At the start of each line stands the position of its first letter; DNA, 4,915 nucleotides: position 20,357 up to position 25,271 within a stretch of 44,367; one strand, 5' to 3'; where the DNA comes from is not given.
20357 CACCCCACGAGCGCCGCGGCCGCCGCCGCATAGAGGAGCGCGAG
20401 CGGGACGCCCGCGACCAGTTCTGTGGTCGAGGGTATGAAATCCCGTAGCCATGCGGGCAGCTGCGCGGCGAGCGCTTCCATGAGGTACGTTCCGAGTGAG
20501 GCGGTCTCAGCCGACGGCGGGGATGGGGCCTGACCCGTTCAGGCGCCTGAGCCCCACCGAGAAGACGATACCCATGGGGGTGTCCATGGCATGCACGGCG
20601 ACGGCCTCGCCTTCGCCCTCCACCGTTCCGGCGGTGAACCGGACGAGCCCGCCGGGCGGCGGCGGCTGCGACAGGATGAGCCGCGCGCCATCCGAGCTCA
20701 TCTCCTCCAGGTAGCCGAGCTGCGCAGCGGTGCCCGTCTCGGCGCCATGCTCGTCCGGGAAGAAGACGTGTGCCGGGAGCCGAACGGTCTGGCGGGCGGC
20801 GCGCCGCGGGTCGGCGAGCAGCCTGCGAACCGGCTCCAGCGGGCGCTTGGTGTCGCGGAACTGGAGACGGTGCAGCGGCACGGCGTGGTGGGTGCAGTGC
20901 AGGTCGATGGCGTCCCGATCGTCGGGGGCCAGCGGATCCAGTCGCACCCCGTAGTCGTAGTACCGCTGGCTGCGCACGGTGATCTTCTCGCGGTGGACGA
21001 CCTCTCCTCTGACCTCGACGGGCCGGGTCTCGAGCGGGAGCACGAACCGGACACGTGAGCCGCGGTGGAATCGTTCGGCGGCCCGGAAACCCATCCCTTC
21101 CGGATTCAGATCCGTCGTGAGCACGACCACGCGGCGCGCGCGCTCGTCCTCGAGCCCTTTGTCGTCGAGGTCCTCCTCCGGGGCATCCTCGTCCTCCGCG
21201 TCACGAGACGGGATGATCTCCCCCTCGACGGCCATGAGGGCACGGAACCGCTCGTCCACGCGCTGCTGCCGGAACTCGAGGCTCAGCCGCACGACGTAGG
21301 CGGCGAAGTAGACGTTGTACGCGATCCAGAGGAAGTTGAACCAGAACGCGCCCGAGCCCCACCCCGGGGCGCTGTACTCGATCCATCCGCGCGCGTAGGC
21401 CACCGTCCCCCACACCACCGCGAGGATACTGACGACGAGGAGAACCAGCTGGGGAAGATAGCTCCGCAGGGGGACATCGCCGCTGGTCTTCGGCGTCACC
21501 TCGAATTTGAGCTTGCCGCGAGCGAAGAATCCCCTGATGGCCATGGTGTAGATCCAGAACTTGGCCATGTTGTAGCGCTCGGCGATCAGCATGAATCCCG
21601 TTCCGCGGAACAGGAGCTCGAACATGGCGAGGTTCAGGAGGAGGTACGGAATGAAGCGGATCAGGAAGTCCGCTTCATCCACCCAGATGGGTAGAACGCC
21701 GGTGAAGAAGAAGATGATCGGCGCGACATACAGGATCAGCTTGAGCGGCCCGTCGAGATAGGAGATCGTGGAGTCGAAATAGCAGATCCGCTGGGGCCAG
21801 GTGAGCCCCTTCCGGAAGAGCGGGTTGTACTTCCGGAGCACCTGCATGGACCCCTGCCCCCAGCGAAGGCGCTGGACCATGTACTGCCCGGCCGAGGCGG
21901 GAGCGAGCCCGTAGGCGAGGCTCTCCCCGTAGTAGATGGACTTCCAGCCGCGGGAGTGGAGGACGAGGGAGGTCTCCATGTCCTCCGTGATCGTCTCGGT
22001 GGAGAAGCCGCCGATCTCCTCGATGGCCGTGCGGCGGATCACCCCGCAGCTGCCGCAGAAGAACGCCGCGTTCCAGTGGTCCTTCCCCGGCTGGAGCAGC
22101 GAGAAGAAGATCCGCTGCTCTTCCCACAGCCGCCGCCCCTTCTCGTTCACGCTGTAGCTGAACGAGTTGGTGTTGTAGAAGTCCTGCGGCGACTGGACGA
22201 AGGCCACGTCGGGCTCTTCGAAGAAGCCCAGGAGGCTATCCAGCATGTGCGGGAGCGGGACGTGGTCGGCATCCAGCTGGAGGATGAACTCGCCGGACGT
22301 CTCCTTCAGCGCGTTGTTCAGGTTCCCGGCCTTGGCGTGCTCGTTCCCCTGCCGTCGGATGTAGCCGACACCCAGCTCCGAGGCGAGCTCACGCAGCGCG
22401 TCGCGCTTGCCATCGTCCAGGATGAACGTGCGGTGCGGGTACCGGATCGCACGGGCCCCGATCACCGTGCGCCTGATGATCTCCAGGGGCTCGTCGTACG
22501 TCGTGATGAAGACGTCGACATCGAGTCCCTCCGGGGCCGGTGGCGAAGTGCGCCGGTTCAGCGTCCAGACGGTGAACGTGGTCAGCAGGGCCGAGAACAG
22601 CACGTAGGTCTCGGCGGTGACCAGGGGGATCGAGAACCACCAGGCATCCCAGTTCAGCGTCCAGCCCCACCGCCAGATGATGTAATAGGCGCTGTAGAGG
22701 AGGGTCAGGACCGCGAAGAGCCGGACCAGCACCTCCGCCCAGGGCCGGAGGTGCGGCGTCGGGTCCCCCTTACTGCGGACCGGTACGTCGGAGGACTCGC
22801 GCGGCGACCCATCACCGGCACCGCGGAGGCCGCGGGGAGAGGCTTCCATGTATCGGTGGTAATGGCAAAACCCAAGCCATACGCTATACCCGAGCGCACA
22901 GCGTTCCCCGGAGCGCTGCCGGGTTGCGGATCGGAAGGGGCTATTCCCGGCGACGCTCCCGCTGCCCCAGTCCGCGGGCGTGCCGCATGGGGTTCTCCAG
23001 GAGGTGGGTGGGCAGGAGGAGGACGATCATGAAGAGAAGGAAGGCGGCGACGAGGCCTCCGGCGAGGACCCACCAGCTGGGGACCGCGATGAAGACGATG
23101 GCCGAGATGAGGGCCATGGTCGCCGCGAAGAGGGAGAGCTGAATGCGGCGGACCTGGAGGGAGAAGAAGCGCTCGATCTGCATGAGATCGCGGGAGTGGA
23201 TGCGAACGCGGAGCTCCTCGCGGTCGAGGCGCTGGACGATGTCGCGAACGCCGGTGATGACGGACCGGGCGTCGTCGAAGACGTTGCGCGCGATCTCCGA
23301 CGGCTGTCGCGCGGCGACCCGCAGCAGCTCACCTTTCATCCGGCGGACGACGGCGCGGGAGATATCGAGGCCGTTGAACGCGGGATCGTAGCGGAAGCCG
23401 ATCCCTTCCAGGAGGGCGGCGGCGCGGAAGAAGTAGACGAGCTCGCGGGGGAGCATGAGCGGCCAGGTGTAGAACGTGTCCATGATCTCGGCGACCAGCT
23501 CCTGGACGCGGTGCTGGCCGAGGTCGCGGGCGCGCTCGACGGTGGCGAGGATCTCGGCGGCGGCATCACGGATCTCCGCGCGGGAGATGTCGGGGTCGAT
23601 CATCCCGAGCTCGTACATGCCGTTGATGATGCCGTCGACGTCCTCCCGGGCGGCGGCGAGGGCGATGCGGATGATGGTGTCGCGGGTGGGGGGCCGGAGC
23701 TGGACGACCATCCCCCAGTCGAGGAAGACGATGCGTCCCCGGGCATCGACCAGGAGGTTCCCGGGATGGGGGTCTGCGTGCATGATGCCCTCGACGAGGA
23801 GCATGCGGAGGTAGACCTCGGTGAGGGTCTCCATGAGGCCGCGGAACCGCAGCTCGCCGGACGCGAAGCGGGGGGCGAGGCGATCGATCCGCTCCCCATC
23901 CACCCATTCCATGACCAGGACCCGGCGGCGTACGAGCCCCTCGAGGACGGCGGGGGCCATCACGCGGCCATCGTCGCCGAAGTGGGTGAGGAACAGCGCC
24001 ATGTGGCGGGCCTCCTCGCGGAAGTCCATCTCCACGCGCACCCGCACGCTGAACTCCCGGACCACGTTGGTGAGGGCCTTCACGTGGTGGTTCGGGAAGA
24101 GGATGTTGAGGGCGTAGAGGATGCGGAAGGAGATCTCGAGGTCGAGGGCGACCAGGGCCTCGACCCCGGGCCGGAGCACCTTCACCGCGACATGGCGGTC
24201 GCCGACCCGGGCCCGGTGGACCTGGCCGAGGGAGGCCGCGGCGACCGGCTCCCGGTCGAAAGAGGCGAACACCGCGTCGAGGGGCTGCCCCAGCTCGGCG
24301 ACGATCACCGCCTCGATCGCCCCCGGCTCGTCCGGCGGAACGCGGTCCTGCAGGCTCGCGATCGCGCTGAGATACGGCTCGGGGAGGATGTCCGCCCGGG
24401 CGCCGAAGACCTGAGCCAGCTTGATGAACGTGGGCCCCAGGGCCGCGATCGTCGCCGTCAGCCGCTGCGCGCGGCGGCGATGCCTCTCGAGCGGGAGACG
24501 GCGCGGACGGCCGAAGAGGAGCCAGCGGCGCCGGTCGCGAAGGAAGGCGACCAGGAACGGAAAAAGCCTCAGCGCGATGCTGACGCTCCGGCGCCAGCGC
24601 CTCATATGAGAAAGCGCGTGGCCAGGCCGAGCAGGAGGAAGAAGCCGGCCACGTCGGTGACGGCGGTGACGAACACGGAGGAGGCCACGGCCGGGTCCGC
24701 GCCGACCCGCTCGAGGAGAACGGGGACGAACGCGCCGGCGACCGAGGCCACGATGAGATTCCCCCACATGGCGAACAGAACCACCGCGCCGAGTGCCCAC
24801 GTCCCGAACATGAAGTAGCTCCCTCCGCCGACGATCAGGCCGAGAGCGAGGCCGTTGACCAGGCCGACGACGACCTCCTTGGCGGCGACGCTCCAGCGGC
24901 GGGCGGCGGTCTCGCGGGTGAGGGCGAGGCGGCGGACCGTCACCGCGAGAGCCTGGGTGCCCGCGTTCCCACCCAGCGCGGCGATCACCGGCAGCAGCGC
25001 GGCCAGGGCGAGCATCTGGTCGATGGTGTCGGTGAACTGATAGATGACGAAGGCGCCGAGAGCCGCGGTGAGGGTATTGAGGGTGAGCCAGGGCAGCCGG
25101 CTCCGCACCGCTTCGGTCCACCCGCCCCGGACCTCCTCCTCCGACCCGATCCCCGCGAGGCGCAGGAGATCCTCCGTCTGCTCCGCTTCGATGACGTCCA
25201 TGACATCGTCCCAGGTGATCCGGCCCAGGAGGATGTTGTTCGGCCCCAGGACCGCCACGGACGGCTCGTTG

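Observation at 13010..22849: Cellulose-synthase-like locus lacking BcsB/BcsC, PilZ-gated, with an unusual accessory gene set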

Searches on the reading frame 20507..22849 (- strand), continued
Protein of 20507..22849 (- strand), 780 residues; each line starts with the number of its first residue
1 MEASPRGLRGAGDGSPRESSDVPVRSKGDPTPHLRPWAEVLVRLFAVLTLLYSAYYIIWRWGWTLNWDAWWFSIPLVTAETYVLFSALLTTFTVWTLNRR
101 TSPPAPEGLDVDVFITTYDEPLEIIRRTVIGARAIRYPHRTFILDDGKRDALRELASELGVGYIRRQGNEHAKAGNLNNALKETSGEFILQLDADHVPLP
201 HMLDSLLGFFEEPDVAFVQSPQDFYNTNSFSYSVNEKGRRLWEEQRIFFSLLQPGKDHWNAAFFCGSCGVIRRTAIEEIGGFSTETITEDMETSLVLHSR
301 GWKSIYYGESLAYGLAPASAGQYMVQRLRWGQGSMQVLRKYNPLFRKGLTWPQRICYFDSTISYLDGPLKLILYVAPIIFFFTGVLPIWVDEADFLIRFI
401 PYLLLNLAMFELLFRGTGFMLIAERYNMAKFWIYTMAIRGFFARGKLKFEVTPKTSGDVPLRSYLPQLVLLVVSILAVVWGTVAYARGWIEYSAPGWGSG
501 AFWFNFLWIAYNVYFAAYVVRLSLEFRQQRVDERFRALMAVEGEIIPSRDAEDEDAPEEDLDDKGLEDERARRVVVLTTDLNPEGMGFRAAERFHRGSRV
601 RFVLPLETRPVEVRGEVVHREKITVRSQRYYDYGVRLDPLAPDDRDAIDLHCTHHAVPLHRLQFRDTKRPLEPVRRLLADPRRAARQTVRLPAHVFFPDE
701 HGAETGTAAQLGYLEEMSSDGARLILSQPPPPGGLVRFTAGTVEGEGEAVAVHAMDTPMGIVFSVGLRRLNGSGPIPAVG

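Call 102: get_annotated_region(hit=H12, flank=6000)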
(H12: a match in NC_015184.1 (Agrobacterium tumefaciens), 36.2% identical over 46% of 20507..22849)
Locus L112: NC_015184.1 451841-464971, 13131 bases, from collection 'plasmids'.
description: Agrobacterium tumefaciens plasmid pAspH13-3a, complete sequence
organism: Agrobacterium tumefaciens (NCBI taxid 358)
taxonomy: Bacteria; Pseudomonadota; Alphaproteobacteria; Hyphomicrobiales; Rhizobiaceae; Agrobacterium; Agrobacterium tumefaciens
host: -; source: -; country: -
typing (MOB-suite, as given by PLSDB): conjugative; relaxase MOBQ; mating-pair formation MPF_T
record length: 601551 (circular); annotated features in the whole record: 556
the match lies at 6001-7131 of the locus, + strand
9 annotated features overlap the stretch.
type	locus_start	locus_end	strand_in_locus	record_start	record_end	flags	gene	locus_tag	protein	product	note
CDS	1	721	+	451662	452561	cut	-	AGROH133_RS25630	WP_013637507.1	sugar phosphate isomerase/epimerase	-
CDS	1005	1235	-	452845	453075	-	-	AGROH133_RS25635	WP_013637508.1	BrnA antitoxin family protein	-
CDS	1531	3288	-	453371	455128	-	ggt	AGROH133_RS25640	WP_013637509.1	gamma-glutamyltransferase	GO:0006750 - glutathione biosynthetic process [Evidence IEA]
CDS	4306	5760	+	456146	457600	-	-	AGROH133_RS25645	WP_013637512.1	hypothetical protein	-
CDS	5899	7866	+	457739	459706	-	-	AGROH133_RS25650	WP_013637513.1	cellulose synthase catalytic subunit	-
CDS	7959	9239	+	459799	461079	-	-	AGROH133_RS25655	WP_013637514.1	hypothetical protein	-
CDS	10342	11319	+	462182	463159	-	-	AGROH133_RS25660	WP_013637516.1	DUF1852 domain-containing protein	-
CDS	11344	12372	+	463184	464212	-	-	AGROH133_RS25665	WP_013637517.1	methionine synthase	GO:0009086 - methionine biosynthetic process [Evidence IEA]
CDS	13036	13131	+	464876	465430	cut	-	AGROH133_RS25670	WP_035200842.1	peroxiredoxin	-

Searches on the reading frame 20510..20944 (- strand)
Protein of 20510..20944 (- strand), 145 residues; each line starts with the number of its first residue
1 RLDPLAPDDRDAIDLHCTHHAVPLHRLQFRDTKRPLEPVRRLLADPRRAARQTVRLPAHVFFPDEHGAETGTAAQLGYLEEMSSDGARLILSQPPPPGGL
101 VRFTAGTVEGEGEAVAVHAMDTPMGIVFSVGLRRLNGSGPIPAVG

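Call 59: search_protein_families(library=pfam, proteins=[window:20510-20944:-], max_evalue=10)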
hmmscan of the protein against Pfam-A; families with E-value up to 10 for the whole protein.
seq(145 aa): 1 family
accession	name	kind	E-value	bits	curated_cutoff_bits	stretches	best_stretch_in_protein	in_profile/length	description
PF07238.19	PilZ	-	0.018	15.8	22.5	1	47-104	3-53/102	PilZ domain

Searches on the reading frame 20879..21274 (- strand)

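Call 59: search_protein_families(library=pfam, proteins=[window:20879-21274:-], max_evalue=10)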
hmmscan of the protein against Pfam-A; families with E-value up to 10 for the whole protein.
seq(132 aa): 1 family
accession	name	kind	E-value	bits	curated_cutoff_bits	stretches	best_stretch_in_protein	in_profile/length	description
PF07238.19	PilZ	-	2.3e-08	34.7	22.5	1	49-124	23-97/102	PilZ domain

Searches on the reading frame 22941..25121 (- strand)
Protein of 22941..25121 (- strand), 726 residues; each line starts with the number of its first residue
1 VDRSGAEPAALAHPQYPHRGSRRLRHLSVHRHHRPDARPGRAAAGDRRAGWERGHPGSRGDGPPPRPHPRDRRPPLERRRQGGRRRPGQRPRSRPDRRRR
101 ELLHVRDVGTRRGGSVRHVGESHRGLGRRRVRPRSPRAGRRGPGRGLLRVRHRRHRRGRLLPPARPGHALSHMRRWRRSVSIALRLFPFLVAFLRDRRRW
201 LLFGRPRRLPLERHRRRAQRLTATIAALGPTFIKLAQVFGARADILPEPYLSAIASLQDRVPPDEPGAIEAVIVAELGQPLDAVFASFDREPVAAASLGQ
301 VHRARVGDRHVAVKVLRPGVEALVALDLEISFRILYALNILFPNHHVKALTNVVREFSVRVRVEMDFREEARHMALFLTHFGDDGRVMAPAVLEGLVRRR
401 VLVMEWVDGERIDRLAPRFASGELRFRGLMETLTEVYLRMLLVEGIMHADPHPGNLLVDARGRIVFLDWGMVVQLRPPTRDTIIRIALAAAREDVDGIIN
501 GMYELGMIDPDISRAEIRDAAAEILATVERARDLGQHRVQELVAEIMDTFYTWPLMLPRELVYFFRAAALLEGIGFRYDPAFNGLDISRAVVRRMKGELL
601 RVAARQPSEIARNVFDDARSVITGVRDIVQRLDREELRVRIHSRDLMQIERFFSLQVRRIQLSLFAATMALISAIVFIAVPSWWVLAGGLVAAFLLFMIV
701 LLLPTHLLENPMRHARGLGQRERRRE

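Call 5: search_protein_families(library=pfam, proteins=[window:22941-25121:-], max_evalue=0.01)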
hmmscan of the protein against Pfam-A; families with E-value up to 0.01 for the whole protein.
window:22941-25121:- (726 aa): 4 families
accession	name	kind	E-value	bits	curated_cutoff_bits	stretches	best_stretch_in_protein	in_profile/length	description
PF03109.22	ABC1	-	6.1e-65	219.2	22.9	1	257-499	2-241/244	ABC1 atypical kinase-like domain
PF01636.29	APH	-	7e-05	23.1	23.2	1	444-472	168-197/239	Phosphotransferase enzyme family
PF00069.31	Pkinase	-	0.00041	20.3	31.7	1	399-479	72-152/263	Protein kinase domain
PF23021.3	6TM_2nd_PGAP2IP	-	0.0044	17.3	27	1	647-710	55-118/181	PGAP2IP, second transmembrane domain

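Call 6: search_protein_families(library=ncbifam, proteins=[window:22941-25121:-], max_evalue=0.01)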
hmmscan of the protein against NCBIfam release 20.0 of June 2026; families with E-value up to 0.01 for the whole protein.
window:22941-25121:- (726 aa): 8 families
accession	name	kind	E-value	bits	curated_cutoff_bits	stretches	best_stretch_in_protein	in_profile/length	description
TIGR01982.1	UbiB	equivalog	5.7e-83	278.9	487.55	1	213-598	44-428/436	2-polyprenylphenol 6-hydroxylase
NF003404.0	PRK04750.1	equivalog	5.9e-51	173.7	667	1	212-598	46-436/529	ubiquinone biosynthesis regulatory protein kinase UbiB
NF050082.1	ATPase_MABP1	exception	3.3e-31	108.5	800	1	236-521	68-353/435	macrolide-binding ATPase MABP-1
NF011463.0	PRK14879.1-4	equivalog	0.00032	20.2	188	1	386-471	79-159/237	Kae1-associated kinase Bud32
NF033483.0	PknB_PASTA_kin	equivalog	0.0012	17.9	450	0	402-475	84-157/563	Stk1 family PASTA domain-containing Ser/Thr kinase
NF011464.0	PRK14879.1-7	equivalog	0.0013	18.5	246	1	354-471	41-148/221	Kae1-associated kinase Bud32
TIGR03724.2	arch_bud32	equivalog_domain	0.0014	18.2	125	1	386-472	54-131/193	KEOPS complex kinase/ATPase Bud32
NF041310.1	Prot_Kin_Rio1_Halo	equivalog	0.0028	17.1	480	0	397-483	166-249/273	serine/threonine-protein kinase Rio1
